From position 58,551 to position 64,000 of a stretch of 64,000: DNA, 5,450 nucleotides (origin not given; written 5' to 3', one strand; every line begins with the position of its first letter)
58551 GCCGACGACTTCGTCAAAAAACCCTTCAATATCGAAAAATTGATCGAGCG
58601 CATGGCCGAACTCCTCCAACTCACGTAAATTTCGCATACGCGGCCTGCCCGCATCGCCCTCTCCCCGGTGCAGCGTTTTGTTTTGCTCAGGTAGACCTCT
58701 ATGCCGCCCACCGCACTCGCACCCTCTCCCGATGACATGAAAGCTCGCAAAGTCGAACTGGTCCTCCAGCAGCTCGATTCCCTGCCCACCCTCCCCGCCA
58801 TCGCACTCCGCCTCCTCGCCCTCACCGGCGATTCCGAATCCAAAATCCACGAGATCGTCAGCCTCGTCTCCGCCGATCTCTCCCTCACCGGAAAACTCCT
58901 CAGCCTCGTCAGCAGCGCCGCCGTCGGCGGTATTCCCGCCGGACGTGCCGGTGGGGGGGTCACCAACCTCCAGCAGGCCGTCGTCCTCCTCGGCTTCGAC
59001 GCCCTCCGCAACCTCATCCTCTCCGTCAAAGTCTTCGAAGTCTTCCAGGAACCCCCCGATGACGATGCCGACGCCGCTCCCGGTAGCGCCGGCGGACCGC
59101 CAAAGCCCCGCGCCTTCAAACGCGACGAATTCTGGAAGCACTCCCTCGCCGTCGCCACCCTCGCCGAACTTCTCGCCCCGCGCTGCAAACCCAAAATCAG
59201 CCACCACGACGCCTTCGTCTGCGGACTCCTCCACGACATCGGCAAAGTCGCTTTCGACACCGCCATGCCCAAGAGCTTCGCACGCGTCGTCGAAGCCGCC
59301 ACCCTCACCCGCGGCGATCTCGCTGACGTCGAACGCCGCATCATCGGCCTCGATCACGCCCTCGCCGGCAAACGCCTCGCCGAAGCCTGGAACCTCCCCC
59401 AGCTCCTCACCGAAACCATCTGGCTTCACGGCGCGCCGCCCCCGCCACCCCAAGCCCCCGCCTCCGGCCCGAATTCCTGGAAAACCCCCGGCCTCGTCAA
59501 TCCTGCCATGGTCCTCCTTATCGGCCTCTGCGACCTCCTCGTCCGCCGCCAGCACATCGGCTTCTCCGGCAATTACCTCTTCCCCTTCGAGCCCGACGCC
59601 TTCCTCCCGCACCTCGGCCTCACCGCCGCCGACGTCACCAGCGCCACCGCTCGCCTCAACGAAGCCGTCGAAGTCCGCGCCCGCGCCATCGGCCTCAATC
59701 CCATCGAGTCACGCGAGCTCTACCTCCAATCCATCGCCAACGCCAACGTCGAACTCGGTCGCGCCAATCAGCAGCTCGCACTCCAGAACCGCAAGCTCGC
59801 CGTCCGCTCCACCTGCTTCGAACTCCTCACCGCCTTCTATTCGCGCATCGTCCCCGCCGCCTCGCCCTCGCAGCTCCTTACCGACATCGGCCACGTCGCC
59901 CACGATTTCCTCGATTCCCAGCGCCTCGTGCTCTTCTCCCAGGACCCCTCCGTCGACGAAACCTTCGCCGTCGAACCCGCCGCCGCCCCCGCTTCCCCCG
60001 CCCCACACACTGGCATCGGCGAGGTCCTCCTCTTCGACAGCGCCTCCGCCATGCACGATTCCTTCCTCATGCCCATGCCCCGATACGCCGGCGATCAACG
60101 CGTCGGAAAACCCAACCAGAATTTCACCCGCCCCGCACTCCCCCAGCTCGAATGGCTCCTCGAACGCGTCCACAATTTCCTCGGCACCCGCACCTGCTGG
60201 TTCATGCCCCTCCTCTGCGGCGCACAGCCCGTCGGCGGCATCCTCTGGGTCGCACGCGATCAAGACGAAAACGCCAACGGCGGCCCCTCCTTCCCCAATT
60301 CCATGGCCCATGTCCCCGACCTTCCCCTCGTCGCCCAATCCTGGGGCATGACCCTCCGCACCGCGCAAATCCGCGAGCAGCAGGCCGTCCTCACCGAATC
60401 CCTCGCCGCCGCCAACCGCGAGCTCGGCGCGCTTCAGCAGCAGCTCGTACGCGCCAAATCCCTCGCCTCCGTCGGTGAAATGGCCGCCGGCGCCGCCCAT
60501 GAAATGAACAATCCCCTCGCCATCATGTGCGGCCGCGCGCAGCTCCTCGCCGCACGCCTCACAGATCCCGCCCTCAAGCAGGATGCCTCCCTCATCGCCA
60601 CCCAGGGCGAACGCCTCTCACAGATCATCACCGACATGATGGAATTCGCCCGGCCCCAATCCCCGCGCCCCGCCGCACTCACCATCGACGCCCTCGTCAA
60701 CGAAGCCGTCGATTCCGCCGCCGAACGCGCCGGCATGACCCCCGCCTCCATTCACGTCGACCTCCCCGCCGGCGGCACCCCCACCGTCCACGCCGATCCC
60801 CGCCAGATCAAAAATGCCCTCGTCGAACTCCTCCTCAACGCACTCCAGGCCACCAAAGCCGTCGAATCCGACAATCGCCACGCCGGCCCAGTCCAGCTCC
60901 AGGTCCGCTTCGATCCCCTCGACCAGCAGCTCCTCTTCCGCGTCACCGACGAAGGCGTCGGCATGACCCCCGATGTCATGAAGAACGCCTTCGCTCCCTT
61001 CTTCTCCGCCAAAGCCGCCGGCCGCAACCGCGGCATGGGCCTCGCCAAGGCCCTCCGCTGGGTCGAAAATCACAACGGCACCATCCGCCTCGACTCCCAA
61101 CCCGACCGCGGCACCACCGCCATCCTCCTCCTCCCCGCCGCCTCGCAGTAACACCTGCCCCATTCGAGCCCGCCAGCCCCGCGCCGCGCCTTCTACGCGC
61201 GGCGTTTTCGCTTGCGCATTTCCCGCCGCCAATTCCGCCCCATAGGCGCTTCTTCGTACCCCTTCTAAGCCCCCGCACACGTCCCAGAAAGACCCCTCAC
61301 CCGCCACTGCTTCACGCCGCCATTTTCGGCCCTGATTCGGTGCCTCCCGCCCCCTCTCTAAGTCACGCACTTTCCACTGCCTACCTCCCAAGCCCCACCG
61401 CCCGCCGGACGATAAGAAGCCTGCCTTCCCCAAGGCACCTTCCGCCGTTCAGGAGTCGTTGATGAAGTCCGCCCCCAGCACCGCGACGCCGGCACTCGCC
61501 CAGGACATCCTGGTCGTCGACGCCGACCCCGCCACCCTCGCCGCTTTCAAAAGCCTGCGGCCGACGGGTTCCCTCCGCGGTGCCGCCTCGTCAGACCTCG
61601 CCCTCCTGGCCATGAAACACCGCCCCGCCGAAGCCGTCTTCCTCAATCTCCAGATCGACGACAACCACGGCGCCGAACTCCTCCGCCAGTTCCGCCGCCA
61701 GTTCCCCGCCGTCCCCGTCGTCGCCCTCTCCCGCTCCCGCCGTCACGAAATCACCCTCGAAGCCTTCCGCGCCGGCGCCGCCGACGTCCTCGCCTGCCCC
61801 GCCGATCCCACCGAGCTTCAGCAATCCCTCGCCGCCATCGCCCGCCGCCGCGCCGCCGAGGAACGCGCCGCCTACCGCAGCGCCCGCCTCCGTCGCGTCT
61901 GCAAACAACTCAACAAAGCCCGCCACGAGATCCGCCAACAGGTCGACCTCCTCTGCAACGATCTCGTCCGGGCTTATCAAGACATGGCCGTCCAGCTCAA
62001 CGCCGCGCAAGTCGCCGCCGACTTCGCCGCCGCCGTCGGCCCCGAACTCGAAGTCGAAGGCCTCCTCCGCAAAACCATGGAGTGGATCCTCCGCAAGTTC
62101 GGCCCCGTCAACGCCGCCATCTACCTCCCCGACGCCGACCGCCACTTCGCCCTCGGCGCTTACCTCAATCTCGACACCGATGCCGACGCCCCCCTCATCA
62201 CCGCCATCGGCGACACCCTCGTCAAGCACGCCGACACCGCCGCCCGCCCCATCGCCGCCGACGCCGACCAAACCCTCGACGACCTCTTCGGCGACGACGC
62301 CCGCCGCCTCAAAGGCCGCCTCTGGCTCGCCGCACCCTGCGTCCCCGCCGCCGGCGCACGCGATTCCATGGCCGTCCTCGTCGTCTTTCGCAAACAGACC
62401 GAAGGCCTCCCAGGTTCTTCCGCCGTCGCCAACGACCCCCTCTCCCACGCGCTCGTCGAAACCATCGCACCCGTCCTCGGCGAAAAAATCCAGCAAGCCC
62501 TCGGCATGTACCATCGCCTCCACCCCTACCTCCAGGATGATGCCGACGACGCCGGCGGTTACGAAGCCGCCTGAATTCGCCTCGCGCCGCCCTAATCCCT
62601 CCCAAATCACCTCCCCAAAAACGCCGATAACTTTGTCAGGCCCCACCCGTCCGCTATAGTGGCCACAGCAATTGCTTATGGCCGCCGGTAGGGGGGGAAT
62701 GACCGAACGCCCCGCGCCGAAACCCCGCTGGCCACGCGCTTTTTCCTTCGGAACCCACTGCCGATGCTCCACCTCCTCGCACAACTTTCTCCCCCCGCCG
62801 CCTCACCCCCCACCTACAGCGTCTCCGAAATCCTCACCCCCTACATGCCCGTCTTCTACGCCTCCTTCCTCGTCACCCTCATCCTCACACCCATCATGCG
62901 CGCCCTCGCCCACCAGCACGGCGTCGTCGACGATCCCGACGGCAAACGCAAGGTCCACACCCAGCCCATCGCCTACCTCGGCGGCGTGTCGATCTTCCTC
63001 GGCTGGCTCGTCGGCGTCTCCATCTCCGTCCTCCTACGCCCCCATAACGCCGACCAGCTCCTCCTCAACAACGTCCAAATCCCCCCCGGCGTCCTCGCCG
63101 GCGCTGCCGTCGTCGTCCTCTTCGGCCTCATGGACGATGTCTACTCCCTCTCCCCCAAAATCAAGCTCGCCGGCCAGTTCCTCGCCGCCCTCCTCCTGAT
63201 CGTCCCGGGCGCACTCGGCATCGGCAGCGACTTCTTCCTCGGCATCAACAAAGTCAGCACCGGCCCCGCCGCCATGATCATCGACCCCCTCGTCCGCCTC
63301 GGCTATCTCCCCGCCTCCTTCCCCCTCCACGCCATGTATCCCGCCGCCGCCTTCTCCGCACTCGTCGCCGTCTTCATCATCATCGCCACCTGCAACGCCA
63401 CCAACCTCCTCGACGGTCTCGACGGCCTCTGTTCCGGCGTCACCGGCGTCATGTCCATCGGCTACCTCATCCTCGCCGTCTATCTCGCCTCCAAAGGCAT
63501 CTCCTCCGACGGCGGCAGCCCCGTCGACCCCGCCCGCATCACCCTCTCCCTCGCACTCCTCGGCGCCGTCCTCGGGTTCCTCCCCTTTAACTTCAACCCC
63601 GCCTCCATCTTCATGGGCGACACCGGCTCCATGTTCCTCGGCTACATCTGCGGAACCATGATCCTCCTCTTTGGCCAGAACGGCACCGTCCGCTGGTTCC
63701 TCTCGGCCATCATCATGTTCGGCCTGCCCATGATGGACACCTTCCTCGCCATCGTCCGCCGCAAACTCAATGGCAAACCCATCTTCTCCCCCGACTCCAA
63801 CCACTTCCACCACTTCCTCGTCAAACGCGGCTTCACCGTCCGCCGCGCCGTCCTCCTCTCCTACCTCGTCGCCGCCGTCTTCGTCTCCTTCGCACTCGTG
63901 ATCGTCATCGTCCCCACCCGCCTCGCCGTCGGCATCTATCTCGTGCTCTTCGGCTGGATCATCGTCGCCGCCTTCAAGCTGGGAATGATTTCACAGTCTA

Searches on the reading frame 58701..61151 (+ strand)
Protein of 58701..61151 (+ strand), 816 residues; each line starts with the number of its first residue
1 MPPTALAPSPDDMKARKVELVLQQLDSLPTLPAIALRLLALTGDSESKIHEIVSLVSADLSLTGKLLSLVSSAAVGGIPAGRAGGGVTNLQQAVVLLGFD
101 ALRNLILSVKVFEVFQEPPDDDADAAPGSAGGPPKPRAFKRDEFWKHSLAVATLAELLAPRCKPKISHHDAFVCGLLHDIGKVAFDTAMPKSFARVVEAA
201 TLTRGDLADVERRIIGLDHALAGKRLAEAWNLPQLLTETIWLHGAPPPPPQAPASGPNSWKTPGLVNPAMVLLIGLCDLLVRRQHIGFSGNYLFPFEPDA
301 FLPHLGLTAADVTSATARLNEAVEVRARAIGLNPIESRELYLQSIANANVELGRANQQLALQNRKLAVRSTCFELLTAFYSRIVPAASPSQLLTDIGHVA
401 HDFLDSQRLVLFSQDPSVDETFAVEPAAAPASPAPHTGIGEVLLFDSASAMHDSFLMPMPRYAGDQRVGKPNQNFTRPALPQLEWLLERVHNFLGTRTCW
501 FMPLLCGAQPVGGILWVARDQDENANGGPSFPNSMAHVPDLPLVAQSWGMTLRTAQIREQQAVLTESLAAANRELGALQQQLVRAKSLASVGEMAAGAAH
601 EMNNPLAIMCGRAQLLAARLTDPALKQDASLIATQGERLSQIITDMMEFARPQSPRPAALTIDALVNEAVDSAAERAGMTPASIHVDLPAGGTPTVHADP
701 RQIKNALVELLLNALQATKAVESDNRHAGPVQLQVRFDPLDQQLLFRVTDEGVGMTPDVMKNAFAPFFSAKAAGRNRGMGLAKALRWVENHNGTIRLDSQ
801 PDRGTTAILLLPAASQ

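Call 57: search_protein_families(library=pfam, proteins=[window:58701-61151:+])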
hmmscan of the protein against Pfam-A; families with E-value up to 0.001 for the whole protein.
window:58701-61151:+ (816 aa): 5 families
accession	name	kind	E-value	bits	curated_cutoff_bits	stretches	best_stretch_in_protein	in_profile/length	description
PF08668.18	HDOD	-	2.5e-45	154.8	22.9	1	28-244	1-194/196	HDOD domain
PF02518.31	HATPase_c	-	7.5e-19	68.7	26.4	1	699-813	2-109/111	Histidine kinase-, DNA gyrase B-, and HSP90-like ATPase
PF00512.31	HisKA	-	8.9e-13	48.5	26.9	1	592-654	3-65/66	His Kinase A (phospho-acceptor) domain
PF01966.28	HD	-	3.1e-07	31.1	22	1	145-238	2-80/116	HD domain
PF13581.12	HATPase_c_2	-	0.00082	19.8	27.4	0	666-782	11-103/127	Histidine kinase-like ATPase domain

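Call 68: find_encoding_contigs(protein=window:58701-61151:+, flank=10000, max_places=3)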
Protein window:58701-61151:+ (816 aa): 2 contigs read that carry it; 2 places shown.
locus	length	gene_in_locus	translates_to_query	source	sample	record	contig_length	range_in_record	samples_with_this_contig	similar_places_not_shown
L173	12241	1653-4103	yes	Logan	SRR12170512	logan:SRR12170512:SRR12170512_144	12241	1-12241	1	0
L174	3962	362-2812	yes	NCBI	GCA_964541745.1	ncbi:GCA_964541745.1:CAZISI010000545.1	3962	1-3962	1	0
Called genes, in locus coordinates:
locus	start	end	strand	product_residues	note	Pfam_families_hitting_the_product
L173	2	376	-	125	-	?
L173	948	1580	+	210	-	PF12728:HTH_17, PF00072:Response_reg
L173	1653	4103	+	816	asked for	PF08668:HDOD, PF01966:HD (weak), PF00512:HisKA, PF02518:HATPase_c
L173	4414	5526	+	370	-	PF00072:Response_reg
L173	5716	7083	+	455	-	PF00953:Glycos_transf_4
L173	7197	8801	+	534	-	PF08245:Mur_ligase_M, PF02875:Mur_ligase_C, PF27239:FOL3_C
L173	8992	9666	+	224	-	PF04313:HSDR_N (weak)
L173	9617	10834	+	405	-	PF00145:DNA_methylase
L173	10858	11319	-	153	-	PF09517:RE_Eco29kI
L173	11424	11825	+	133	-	PF03852:Vsr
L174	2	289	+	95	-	?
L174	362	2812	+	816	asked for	PF08668:HDOD, PF01966:HD (weak), PF00512:HisKA, PF02518:HATPase_c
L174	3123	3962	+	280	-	?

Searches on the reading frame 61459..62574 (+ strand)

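Call 57: search_protein_families(library=pfam, proteins=[window:61459-62574:+])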
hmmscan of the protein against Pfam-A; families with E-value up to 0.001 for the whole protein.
window:61459-62574:+ (371 aa): 1 family
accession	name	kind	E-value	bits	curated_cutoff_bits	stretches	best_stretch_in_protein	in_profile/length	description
PF00072.30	Response_reg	-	7.5e-12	45.8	30.2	1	17-124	1-110/111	Response regulator receiver domain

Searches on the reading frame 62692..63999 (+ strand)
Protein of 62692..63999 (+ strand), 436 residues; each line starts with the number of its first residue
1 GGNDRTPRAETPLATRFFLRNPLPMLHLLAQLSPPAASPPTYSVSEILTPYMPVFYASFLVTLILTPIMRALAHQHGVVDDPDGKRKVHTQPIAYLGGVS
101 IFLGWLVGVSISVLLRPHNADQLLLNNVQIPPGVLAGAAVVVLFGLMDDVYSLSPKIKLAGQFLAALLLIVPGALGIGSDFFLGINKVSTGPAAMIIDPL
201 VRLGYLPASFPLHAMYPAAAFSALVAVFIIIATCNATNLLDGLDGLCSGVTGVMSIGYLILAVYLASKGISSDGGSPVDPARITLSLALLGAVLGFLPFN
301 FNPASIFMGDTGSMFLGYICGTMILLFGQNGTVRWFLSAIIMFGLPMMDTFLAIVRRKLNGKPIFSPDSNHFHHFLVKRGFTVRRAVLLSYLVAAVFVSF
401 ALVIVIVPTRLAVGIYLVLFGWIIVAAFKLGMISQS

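Call 57: search_protein_families(library=pfam, proteins=[window:62692-63999:+])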
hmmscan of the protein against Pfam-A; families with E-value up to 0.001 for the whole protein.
window:62692-63999:+ (436 aa): 1 family
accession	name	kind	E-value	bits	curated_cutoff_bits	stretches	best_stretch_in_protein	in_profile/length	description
PF00953.26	Glycos_transf_4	-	1.7e-33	116.3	27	1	133-326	3-158/160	Glycosyl transferase family 4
